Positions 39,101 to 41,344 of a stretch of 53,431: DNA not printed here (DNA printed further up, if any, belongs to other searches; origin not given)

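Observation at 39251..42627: Three-gene cluster: coiled-coil protein, membrane-anchored PD-(D/E)xK protein and NERD-nuclease/SF1-helicase; candidate undescribed defence module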

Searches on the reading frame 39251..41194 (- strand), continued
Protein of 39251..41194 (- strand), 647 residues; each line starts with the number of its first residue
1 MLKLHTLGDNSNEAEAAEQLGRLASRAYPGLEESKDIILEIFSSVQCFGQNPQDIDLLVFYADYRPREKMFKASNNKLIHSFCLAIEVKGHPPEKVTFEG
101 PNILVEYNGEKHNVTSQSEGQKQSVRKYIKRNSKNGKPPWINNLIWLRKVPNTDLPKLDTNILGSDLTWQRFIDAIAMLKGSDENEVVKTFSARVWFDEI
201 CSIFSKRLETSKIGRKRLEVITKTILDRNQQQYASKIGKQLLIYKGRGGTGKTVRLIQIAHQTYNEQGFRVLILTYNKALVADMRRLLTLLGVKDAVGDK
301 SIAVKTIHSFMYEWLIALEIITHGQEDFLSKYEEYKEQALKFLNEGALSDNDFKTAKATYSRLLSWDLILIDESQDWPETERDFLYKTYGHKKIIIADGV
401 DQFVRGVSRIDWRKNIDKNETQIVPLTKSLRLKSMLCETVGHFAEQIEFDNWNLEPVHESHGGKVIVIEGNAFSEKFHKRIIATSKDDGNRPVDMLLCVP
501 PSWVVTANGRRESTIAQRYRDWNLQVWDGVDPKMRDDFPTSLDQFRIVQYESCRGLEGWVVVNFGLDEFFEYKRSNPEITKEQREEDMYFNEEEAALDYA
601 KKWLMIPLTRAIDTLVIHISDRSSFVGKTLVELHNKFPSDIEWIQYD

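Call 87: search_protein_families(library=padloc, proteins=[L014:41-709:+, L014:706-2583:+, L014:2588-3655:+, L014:3655-9189:+, L014:12154-13680:-, L014:14589-16442:-, L108:2541-5582:+, L108:5575-10992:+], max_evalue=0.00001)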
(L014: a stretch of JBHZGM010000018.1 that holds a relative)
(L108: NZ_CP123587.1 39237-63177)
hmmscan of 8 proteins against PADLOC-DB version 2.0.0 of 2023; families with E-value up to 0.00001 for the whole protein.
L014:41-709:+ (222 aa): 1 family
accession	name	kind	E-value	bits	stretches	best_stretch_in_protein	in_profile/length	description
PDLC00005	DruB1|DruB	-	9.7e-78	260.2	1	2-219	334-551/552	Unknown function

L014:706-2583:+ (625 aa): 1 family
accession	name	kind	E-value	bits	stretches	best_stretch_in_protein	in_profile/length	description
PDLC00006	DruC1|DruC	-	6.4e-272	901.6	1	1-624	1-624/626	Unknown function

L014:2588-3655:+ (355 aa): 1 family
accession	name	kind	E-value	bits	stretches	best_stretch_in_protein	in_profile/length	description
PDLC00009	DruD1|DruD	-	8.2e-164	542.8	1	3-353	1-345/347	Unknown function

L014:3655-9189:+ (1844 aa): 17 families
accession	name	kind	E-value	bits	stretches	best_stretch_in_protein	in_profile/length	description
PDLC00013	DruE1|DruE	-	0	2357.5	1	9-1842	3-1773/1776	SNF2 family N-terminal domain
PDLC00014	DruE2|DruE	-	4.8e-192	639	2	15-799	6-842/1928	SNF2 family N-terminal domain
PDLC00015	DruE2|DruE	-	1.1e-187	624.8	2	15-623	7-590/1887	SNF2 family N-terminal domain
PDLC00051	DruE4|DruE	-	6.2e-172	572.4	2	14-624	7-566/1829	SNF2 family N-terminal domain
PDLC00037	DruE3|DruE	-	1.4e-168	561.6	3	1064-1740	1020-1673/2055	SNF2 family N-terminal domain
PDLC00035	DruE3|DruE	-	2.1e-117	391.6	3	1078-1495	1035-1424/1460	SNF2 family N-terminal domain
PDLC00036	DruE3|DruE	-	8e-108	359.4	4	1114-1739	1047-1648/2023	SNF2 family N-terminal domain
PDLC02896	DpdJ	-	9.5e-25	84.5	1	113-419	179-434/1487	DpdJ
PDLC03960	SngC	-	1e-19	68.8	2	110-178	36-96/720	-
PDLC02569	DrmA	-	2.9e-15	53.2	2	1114-1168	827-882/1095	DrmA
PDLC02570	DrmA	-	3.4e-14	50.2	1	1108-1184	573-648/851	DrmA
PDLC02893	DpdJ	-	3.3e-12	43.2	0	113-206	182-269/876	DpdJ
PDLC02503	BrxHI|BrxHII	-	1.4e-11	41.5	1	1119-1164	301-346/698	BrxHI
PDLC02898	DpdJ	-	2.2e-10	38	1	113-206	182-269/506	DpdJ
PDLC01196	Cas3d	-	1.7e-08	31.5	0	98-182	15-82/594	CAS-I-D; effector_G3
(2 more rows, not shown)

L014:12154-13680:- (508 aa): 0 families

L014:14589-16442:- (617 aa): 3 families
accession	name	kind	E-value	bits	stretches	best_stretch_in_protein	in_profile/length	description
PDLC05014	PDC-S41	-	2.6e-15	53.8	1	392-604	426-623/657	-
PDLC02350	AbiO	-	2.5e-12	44.3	1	237-417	176-328/468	AbiO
PDLC02372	Nhi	-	1.9e-11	41.3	1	237-416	180-329/470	-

L108:2541-5582:+ (1013 aa): 10 families
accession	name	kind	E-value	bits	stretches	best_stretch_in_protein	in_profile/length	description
PDLC00023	DruF2|DruF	-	2.3e-105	351.7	1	4-984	7-980/1011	Unknown function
PDLC00016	DruF2|DruF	-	4.6e-98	327.5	1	4-983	22-998/1030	Unknown function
PDLC00052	DruF4|DruF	-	1.5e-32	110.6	1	2-433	6-425/692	Unknown function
PDLC00017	DruF2|DruF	-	3.2e-30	102.9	1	3-434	8-428/693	Unknown function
PDLC00020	DruF2|DruF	-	1.3e-28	97.6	1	2-432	6-427/693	Unknown function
PDLC00021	DruF2|DruF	-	1.7e-20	71.2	1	8-211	5-198/676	Unknown function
PDLC00054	DruF4|DruF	-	1.8e-20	71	1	5-209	2-197/678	Unknown function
PDLC00055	DruF4|DruF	-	7.8e-20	68.8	1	4-212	3-210/703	Unknown function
PDLC00053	DruF4|DruF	-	1.2e-17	61.7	1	5-248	2-243/689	Unknown function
PDLC00057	DruL4|DruL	-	1.7e-11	42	1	754-1004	46-300/309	Unknown function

L108:5575-10992:+ (1805 aa): 16 families
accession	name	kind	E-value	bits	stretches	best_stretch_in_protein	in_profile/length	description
PDLC00014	DruE2|DruE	-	0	1457.2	1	6-1802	4-1924/1928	SNF2 family N-terminal domain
PDLC00015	DruE2|DruE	-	0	1435.6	1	5-1801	4-1880/1887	SNF2 family N-terminal domain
PDLC00051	DruE4|DruE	-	0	1347.8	1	8-1799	8-1821/1829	SNF2 family N-terminal domain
PDLC00013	DruE1|DruE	-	3.5e-167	556.9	3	1043-1767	981-1749/1776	SNF2 family N-terminal domain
PDLC00037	DruE3|DruE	-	1e-112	376.3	4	271-853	206-731/2055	SNF2 family N-terminal domain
PDLC00035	DruE3|DruE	-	4.2e-86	287.8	4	273-567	208-497/1460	SNF2 family N-terminal domain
PDLC00036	DruE3|DruE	-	6.1e-67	223.8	3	269-569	190-465/2023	SNF2 family N-terminal domain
PDLC02896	DpdJ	-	1.9e-18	63.6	1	169-392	208-429/1487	DpdJ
PDLC03960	SngC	-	1.7e-15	54.8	1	91-205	24-100/720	-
PDLC02503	BrxHI|BrxHII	-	1.5e-10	38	1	1136-1177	304-345/698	BrxHI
PDLC02569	DrmA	-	1.9e-09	33.9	1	1134-1200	833-898/1095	DrmA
PDLC02570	DrmA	-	6e-09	32.8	1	1133-1203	584-652/851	DrmA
PDLC02898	DpdJ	-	1.6e-08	31.8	0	287-356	348-411/506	DpdJ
PDLC02893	DpdJ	-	1.5e-07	27.7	0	287-356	348-411/876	DpdJ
PDLC01196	Cas3d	-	1.9e-07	28.1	0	103-133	21-51/594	CAS-I-D; effector_G3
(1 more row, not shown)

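Call 99: find_encoding_contigs(protein=P0045, flank=9000, max_places=2)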
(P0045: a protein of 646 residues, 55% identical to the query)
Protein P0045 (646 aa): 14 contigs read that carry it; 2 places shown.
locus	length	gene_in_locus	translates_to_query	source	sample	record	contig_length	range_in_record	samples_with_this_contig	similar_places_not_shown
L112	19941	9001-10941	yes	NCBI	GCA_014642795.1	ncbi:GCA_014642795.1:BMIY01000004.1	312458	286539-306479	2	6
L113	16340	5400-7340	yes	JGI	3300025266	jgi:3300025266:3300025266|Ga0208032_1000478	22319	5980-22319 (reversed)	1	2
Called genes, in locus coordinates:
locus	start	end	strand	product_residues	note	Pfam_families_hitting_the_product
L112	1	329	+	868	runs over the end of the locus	PF01411:tRNA-synt_2c, PF07973:tRNA_SAD, PF02272:DHHA1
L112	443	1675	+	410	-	PF00696:AA_kinase, PF01842:ACT (weak), PF22468:ACT_9 (weak), PF13840:ACT_7, PF22468:ACT_9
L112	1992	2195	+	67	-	PF02599:CsrA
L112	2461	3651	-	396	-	PF01610:DDE_Tnp_ISL3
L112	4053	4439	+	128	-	-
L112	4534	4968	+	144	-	PF08937:ThsB_TIR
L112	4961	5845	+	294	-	PF14015:DUF4231, PF18184:SLATT_3, PF18181:SLATT_1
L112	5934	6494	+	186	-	-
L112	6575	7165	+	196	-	-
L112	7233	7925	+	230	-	PF13676:TIR_2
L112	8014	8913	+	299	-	PF13391:HNH_2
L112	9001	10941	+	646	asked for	PF13604:AAA_30 (faint)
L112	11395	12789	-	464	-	PF02417:Chromate_transp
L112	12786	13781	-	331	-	PF20229:ChrB_N, PF09828:ChrB_C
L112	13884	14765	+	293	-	PF07485:DUF1529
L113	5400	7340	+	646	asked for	PF13604:AAA_30 (faint)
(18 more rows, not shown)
